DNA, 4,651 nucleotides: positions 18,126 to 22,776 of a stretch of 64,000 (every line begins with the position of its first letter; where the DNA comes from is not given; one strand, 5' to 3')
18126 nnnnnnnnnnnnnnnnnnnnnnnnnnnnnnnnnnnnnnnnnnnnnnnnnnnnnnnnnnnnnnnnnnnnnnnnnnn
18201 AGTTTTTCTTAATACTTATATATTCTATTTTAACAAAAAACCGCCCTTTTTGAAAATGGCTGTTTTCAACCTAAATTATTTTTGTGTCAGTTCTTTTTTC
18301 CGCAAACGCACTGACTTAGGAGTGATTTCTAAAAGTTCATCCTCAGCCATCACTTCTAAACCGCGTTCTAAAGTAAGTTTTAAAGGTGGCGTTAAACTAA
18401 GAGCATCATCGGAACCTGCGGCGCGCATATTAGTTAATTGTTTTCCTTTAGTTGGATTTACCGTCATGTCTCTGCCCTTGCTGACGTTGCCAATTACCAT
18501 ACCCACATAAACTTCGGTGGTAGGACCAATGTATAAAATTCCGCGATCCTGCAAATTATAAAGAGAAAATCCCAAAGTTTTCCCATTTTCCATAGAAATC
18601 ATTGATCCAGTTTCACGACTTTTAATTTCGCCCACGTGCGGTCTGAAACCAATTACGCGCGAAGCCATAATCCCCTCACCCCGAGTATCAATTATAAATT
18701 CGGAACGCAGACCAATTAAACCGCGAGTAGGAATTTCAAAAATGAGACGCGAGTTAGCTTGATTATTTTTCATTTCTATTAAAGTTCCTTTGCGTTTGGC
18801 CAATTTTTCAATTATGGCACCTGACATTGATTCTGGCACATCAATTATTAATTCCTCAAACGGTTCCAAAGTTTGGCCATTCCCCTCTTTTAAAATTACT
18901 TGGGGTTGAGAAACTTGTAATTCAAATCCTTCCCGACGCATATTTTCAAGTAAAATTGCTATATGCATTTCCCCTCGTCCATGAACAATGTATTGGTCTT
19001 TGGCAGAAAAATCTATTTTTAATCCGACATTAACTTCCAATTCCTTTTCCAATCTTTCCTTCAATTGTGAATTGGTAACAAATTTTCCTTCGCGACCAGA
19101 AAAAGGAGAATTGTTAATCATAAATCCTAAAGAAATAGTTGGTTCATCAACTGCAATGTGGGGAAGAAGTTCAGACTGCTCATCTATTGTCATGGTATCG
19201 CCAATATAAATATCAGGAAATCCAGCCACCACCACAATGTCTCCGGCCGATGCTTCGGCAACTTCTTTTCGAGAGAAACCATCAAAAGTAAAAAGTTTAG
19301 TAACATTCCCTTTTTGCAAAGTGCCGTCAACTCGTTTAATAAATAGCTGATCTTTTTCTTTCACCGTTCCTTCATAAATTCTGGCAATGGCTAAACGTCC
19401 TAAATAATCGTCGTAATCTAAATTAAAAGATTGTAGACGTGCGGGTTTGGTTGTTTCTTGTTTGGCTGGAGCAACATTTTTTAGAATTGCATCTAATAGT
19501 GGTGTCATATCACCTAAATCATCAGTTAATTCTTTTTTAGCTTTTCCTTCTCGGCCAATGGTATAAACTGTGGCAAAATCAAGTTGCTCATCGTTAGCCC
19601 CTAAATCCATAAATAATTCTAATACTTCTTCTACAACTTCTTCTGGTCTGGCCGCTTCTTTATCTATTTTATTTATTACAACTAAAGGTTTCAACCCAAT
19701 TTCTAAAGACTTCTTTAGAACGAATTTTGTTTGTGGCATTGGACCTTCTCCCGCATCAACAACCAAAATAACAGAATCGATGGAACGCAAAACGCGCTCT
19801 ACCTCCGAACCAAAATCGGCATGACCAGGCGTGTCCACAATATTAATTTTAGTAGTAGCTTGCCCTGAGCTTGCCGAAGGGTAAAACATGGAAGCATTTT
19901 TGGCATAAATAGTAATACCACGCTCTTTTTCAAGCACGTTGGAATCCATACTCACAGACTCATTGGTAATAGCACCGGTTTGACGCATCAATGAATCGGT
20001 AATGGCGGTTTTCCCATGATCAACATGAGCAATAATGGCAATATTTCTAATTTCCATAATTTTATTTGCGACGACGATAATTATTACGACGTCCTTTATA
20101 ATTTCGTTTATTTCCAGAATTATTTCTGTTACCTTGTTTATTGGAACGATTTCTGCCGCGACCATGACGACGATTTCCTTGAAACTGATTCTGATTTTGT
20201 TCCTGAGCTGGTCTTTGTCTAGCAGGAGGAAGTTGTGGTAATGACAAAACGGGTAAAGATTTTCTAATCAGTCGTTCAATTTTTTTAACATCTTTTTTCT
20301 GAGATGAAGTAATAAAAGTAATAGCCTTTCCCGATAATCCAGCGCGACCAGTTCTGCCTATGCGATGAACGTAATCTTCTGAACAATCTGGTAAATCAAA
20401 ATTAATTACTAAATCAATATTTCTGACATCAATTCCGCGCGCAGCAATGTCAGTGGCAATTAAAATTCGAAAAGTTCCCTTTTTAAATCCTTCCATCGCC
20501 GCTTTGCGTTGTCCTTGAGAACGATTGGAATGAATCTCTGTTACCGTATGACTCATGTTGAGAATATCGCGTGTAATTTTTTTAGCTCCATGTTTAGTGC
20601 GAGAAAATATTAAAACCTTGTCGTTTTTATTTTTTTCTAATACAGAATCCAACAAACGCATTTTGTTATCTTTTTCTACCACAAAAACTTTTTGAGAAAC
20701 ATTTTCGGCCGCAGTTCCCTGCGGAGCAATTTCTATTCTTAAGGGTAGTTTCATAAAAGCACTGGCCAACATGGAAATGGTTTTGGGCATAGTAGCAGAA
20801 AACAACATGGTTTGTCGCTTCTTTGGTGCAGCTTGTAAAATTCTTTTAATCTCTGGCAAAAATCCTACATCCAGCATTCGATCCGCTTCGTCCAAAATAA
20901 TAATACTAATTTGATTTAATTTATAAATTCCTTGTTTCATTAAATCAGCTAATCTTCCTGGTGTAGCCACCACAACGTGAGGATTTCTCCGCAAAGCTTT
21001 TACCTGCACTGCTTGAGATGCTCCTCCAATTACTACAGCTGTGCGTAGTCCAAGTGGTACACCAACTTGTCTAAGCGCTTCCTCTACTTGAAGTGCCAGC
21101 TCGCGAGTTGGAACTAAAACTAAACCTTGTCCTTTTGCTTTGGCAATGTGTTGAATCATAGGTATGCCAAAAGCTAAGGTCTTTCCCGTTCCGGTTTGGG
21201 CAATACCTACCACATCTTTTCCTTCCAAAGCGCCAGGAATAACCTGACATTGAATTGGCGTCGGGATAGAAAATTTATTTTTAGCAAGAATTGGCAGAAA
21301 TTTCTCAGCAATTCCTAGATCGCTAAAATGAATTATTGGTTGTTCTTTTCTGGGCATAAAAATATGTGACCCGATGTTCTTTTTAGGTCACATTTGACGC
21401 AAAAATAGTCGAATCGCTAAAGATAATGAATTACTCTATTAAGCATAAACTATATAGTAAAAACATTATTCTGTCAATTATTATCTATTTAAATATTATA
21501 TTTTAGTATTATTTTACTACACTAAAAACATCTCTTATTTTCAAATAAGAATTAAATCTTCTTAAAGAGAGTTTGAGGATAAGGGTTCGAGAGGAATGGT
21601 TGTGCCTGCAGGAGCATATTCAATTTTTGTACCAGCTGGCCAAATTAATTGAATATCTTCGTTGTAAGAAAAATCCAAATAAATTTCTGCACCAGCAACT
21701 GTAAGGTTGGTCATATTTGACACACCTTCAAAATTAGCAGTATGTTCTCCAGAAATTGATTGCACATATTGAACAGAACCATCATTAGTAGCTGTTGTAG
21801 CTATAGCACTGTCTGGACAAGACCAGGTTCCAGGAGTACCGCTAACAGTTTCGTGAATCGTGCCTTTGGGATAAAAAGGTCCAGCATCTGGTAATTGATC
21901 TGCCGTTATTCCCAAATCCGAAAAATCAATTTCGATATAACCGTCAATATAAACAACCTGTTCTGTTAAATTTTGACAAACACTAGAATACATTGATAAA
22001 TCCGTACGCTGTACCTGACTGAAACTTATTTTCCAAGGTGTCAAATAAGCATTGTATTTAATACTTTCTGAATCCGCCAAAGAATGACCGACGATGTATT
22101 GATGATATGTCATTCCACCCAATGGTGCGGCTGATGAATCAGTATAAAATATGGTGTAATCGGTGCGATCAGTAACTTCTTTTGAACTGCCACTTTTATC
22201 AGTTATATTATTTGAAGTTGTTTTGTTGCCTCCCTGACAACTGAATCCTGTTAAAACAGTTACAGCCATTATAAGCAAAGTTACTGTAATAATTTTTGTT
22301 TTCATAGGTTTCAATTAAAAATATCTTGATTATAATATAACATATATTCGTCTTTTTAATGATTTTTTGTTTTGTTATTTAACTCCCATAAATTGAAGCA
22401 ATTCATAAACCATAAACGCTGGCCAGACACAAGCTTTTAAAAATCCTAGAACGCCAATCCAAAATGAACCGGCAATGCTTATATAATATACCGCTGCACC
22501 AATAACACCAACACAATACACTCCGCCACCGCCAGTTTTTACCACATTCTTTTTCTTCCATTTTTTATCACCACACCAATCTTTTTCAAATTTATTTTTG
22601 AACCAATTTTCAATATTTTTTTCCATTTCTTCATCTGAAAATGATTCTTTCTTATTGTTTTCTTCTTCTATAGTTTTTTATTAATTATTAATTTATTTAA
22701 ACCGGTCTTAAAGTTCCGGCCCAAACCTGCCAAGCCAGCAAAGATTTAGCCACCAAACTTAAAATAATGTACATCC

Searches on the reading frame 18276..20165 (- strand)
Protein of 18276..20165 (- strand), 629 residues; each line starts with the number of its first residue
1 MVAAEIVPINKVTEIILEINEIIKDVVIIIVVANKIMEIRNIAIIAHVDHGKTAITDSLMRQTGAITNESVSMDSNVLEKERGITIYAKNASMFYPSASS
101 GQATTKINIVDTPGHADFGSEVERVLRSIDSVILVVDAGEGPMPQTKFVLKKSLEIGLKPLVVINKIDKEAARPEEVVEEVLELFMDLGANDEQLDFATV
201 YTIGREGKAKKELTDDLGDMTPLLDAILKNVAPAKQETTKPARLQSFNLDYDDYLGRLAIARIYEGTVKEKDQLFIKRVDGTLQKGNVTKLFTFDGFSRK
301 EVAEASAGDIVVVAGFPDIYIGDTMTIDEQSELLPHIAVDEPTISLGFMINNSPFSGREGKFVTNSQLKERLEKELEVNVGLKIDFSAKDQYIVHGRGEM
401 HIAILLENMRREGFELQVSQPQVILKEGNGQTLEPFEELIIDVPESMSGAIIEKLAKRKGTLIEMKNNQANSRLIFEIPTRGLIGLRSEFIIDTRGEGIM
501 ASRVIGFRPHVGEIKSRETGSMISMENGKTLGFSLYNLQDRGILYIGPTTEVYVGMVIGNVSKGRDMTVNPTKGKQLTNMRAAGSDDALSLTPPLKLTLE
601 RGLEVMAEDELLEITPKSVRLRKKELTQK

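Call 23: search_protein_families(library=ncbifam, proteins=[window:18276-20165:-], max_evalue=0.001)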
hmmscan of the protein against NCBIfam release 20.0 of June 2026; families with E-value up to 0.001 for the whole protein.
window:18276-20165:- (629 aa): 36 families (the best 25 are shown)
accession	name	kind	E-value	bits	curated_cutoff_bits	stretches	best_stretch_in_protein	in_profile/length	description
TIGR01394.1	TypA_BipA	equivalog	1.7e-239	796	757.3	1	39-628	1-589/594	translational GTPase TypA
NF007583.0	PRK10218.1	equivalog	5.4e-180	599.4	1260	1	36-628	2-594/607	ribosome-dependent GTPase TypA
TIGR00490.1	aEF-2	equivalog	1.5e-52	178.7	738.45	3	31-184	11-165/720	elongation factor EF-2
NF009381.0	PRK12740.1-5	subfamily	6e-51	173.7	583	3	35-185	5-154/692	elongation factor G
TIGR00484.1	EF-G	equivalog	3.3e-50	171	659.4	2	35-183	6-153/691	elongation factor G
NF012153.1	tet_protect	equivalog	4e-49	167.4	775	2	41-183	2-143/614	tetracycline resistance ribosomal protection protein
TIGR01393.1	lepA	equivalog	1.6e-48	165.5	533.9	1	38-329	2-277/595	translation elongation factor 4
NF000120.3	47473_otr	exception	6.6e-40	137.3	900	2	41-183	4-145/608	tetracycline resistance ribosomal protection protein Otr(A)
NF009891.0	PRK13351.1-1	equivalog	1e-39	136.7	597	2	234-427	285-470/681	elongation factor G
NF009377.1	PRK12740.1-1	equivalog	2.2e-34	118.9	890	2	32-186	6-159/700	elongation factor G-like protein EF-G2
NF033148.1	tet_protect_M_W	exception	1.5e-33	116.1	1100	1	37-182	1-145/639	TetM/TetW/TetO/TetS family tetracycline resistance ribosomal protection protein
NF009379.0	PRK12740.1-3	equivalog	4.9e-33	114.6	513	2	36-180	5-148/674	elongation factor G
NF001964.0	PRK00741.1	equivalog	2.3e-28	98.9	473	2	33-182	6-158/529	peptide chain release factor 3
NF012155.1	tet_protect_M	exception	6.5e-28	97.3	1420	1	37-173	1-136/639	tetracycline resistance ribosomal protection protein Tet(M)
NF058620.1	EFG2_Bacteroid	exception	2.4e-25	89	1000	2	36-185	6-154/717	elongation factor G2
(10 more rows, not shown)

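Call 33: find_homologous_proteins(query=window:18276-20165:-, max_evalue=1e-50)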
Query window:18276-20165:- (629 aa): 8000 proteins with E <= 1e-50 among 8000 candidates; the best 120 are listed.
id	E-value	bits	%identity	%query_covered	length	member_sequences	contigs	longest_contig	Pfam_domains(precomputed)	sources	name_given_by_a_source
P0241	0.0e+0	1285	100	94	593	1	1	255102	PF21018.3,PF00679.31,PF00009.34,PF03144.32,PF22042.3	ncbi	ncbi:MAG: translational GTPase TypA [bacterium]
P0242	0.0e+0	1089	83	94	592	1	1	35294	PF21018.3,PF00679.31,PF00009.34,PF03144.32,PF22042.3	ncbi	ncbi:translational GTPase TypA [Patescibacteria group bacterium]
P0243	0.0e+0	1084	83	94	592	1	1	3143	PF21018.3,PF00679.31,PF00009.34,PF03144.32,PF22042.3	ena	-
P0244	0.0e+0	1073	82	94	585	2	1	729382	PF21018.3,PF01926.30,PF00679.31,PF00009.34,PF03144.32,PF22042.3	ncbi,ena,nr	ncbi:MAG: translational GTPase TypA [Patescibacteria group bacterium]|nr:translational GTPase TypA [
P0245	0.0e+0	1071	82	94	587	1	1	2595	PF21018.3,PF01926.30,PF00679.31,PF00009.34,PF03144.32,PF22042.3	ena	-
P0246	0.0e+0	1070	82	94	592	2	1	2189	PF21018.3,PF00679.31,PF00009.34,PF03144.32,PF22042.3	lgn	-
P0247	0.0e+0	1069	82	94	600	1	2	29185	PF21018.3,PF00679.31,PF00009.34,PF03144.32,PF22042.3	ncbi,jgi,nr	ncbi:MAG: translational GTPase TypA [Parcubacteria group bacterium]|nr:translational GTPase TypA [Pa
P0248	0.0e+0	1066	83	94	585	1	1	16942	PF21018.3,PF01926.30,PF00679.31,PF00009.34,PF03144.32,PF22042.3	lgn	-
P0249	0.0e+0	1066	83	94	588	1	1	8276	PF21018.3,PF01926.30,PF00679.31,PF00009.34,PF03144.32,PF22042.3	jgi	-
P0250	0.0e+0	1066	83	94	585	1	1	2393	PF21018.3,PF01926.30,PF00679.31,PF00009.34,PF03144.32,PF22042.3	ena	-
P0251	0.0e+0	1064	82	94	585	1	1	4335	PF21018.3,PF01926.30,PF00679.31,PF00009.34,PF03144.32,PF22042.3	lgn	-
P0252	0.0e+0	1064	82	94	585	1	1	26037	PF21018.3,PF01926.30,PF00679.31,PF00009.34,PF03144.32,PF22042.3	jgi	jgi:GTP-binding protein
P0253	0.0e+0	1064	82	94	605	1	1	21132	PF21018.3,PF00679.31,PF00009.34,PF03144.32,PF22042.3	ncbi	ncbi:MAG: translational GTPase TypA [Parcubacteria group bacterium]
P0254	0.0e+0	1061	82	94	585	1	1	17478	PF21018.3,PF01926.30,PF00679.31,PF00009.34,PF03144.32,PF22042.3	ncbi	-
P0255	0.0e+0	1060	82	94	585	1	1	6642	PF21018.3,PF01926.30,PF00679.31,PF00009.34,PF03144.32,PF22042.3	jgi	-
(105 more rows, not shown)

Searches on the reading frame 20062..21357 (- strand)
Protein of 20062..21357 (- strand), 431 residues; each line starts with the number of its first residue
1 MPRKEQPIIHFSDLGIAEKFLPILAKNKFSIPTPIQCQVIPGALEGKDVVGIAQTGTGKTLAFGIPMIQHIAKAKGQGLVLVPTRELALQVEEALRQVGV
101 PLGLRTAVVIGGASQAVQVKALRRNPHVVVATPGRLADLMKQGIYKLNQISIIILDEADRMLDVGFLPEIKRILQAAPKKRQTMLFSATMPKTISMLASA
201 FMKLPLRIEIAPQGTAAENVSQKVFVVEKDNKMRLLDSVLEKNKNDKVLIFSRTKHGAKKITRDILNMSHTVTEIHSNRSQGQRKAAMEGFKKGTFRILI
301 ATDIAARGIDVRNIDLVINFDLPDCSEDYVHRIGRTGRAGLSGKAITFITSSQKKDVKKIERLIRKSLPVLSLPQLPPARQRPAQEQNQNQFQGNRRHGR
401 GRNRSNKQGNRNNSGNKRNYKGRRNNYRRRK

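Call 23: search_protein_families(library=ncbifam, proteins=[window:20062-21357:-], max_evalue=0.001)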
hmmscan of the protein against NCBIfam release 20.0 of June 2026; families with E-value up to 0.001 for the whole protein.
window:20062-21357:- (431 aa): 45 families (the best 25 are shown)
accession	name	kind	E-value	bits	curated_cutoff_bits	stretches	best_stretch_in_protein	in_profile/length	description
NF053631.1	RNA_helic_CshA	equivalog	7.8e-120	400.7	646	1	11-382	1-374/434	degradosome RNA helicase CshA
NF007882.0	PRK10590.1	equivalog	1.7e-115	386.6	743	1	10-426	2-429/456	ATP-dependent RNA helicase RhlE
NF053711.1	RNA_heli_RhlE1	exception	1.1e-110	370.4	750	1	10-393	2-392/434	RNA helicase RhlE1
NF053710.1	RNA_heli_RhlE2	exception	7.3e-105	351.7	925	1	10-421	2-425/635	RNA helicase RhlE2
NF008744.0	PRK11776.1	equivalog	1.9e-104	349.8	524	1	10-387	5-384/460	ATP-dependent RNA helicase DbpA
NF053636.1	DDHlcsCsdAPsy1082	equivalog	1.4e-99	334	890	1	9-425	3-424/512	DEAD/DEAH box helicase CsdA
NF008394.0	PRK11192.1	equivalog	1e-97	327.8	507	1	9-421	3-421/441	ATP-dependent RNA helicase SrmB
NF003419.0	PRK04837.1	equivalog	5.8e-93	311.9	588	1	10-406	10-419/424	ATP-dependent RNA helicase RhlB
NF008642.0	PRK11634.1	equivalog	7.1e-92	308.8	989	1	9-375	6-375/628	DEAD/DEAH family ATP-dependent RNA helicase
NF002340.1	PRK01297.1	equivalog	8.5e-86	288.1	564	1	11-366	3-370/372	ATP-dependent RNA helicase RhlB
NF003390.0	PRK04537.1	equivalog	1.8e-73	248.5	732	1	9-374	9-386/572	ATP-dependent RNA helicase RhlB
TIGR01389.1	recQ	equivalog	4.6e-23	81.5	640.2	1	34-367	16-343/591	DNA helicase RecQ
NF010337.0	PRK13766.1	equivalog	5.4e-23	81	610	2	232-359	353-487/781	Hef nuclease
TIGR04121.1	DEXH_lig_assoc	equivalog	6.4e-21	73.8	850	1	32-342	14-349/804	ligase-associated DNA damage response DEXH box helicase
TIGR00614.1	recQ_fam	subfamily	4.3e-20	71.9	219.8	1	33-364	13-342/470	RecQ family ATP-dependent DNA helicase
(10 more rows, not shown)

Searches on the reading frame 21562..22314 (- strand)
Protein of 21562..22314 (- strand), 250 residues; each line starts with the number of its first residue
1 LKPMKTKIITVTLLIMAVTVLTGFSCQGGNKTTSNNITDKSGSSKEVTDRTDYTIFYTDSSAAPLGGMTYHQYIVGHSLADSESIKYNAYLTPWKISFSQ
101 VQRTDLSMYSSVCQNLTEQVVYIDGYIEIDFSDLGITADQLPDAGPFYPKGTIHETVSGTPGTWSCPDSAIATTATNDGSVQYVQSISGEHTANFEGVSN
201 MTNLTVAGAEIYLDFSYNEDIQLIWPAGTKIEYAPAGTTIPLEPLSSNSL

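Call 3: search_protein_families(library=pfam, proteins=[window:21562-22314:-], max_evalue=0.01)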
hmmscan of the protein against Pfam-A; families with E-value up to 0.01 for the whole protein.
window:21562-22314:- (250 aa): 0 families

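Call 23: search_protein_families(library=ncbifam, proteins=[window:21562-22314:-], max_evalue=0.001)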
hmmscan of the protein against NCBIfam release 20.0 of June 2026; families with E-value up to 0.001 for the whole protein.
window:21562-22314:- (250 aa): 0 families

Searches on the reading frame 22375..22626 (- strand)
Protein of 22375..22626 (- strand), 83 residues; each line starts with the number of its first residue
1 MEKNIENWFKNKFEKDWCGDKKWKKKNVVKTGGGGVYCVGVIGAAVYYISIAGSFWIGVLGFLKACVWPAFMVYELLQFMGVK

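Call 3: search_protein_families(library=pfam, proteins=[window:22375-22626:-], max_evalue=0.01)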
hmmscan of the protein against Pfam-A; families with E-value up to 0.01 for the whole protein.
window:22375-22626:- (83 aa): 0 families

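Call 23: search_protein_families(library=ncbifam, proteins=[window:22375-22626:-], max_evalue=0.001)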
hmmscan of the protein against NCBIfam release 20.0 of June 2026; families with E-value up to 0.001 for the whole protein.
window:22375-22626:- (83 aa): 0 families

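Call 32: find_homologous_proteins(query=window:22375-22626:-, max_evalue=0.001)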
Query window:22375-22626:- (83 aa): 178 proteins with E <= 0.001 among 178 candidates; the best 120 are listed.
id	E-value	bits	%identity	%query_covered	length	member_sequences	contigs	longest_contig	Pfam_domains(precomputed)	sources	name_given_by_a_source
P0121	3.1e-48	180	98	100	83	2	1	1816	-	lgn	-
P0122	3.6e-18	83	63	75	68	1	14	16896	-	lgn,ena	-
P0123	2.2e-17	81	78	59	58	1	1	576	-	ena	-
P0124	3.1e-17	80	66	71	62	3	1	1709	-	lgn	-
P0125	3.8e-17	80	71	63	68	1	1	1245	-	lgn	-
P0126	5.5e-17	80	76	59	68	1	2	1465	-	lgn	-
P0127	6.9e-17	79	53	94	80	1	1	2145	-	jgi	-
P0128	1.3e-16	78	68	75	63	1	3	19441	-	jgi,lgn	-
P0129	1.8e-16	78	66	70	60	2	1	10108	-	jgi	jgi:hypothetical protein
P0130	2.1e-16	78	51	96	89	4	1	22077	-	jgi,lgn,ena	-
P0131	2.1e-16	78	60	77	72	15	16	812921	-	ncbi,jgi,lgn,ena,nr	ncbi:hypothetical protein B7Z00_03230 [Candidatus Saccharibacteria bacterium 32-50-10]|nr:MAG: hypot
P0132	2.4e-16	78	68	67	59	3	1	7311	-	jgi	jgi:hypothetical protein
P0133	2.8e-16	77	80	49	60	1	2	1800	-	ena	-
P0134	3.2e-16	77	68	67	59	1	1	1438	-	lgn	-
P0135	3.9e-16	77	58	76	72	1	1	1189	-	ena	-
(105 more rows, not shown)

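Call 34: find_encoding_contigs(protein=P0121, flank=5000, max_places=3)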
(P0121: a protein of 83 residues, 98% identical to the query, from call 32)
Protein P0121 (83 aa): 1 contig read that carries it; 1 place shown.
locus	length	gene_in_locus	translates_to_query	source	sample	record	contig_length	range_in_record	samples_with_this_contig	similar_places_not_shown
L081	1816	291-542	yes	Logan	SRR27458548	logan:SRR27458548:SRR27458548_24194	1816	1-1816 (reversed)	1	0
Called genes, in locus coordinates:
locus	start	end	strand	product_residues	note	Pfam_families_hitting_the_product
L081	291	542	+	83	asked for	-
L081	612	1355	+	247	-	-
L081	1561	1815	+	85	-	?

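Call 35: find_encoding_contigs(protein=P0131, flank=5000, max_places=5)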
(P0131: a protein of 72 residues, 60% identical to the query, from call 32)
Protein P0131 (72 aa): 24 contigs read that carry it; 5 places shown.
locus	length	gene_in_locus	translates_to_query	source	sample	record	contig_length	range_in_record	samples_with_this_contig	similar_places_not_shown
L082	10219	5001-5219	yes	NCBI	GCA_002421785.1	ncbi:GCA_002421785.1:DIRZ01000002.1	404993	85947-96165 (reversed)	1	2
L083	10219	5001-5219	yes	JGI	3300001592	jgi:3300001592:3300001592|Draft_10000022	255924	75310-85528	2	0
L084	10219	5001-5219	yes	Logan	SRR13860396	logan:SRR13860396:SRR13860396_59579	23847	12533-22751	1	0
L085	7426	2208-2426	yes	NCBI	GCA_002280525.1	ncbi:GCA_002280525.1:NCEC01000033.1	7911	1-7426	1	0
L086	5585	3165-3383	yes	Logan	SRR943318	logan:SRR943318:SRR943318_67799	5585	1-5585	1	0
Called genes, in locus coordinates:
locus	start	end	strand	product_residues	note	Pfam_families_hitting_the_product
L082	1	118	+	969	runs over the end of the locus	PF00270:DEAD (weak), PF02562:PhoH (faint), PF04851:ResIII, PF19778:RE_endonuc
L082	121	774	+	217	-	PF10544:T5orf172, PF13455:MUG113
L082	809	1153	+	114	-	PF01022:HTH_5, PF12840:HTH_20 (weak)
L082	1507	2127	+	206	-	-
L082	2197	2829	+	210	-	PF00717:Peptidase_S24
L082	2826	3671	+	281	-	PF02498:Bro-N (weak)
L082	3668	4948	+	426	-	PF09903:DUF2130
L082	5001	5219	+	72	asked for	-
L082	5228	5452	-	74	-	-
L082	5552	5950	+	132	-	PF02311:AraC_binding (weak), PF07883:Cupin_2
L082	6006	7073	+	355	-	PF02687:FtsX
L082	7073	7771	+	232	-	PF02463:SMC_N (faint), PF00005:ABC_tran, PF13304:AAA_21 (faint)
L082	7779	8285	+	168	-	-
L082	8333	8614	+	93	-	PF01022:HTH_5 (weak), PF12840:HTH_20 (weak)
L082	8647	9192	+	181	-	PF02525:Flavodoxin_2, PF03358:FMN_red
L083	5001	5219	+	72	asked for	-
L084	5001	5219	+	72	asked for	-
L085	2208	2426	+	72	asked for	-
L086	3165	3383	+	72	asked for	-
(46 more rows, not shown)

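Call 36: find_encoding_contigs(protein=P0130, flank=5000, max_places=3)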
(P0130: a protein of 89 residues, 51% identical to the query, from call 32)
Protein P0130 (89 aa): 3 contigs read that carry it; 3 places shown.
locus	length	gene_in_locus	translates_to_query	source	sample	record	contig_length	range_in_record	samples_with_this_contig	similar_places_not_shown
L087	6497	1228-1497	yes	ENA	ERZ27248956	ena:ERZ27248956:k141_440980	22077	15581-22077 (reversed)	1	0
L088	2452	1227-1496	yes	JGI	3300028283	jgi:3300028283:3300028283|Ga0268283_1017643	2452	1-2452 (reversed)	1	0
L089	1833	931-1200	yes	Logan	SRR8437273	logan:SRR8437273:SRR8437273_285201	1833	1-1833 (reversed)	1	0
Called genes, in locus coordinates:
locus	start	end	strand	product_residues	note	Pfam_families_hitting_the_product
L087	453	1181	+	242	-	PF00106:adh_short, PF08659:KR, PF13561:adh_short_C2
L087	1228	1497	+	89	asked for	-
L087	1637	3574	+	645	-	PF13205:Big_5 (faint), PF13529:Peptidase_C39_2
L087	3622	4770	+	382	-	PF00390:malic, PF03949:Malic_M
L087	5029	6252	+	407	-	PF02812:ELFV_dehydrog_N, PF00208:ELFV_dehydrog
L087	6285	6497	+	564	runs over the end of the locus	PF03485:Arg_tRNA_synt_N, PF00750:tRNA-synt_1d, PF05746:DALR_1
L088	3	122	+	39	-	?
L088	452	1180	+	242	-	PF00106:adh_short, PF08659:KR, PF13561:adh_short_C2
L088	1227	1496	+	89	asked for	-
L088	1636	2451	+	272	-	?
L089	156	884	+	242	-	PF00106:adh_short, PF08659:KR, PF13561:adh_short_C2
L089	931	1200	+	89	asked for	-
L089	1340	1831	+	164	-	?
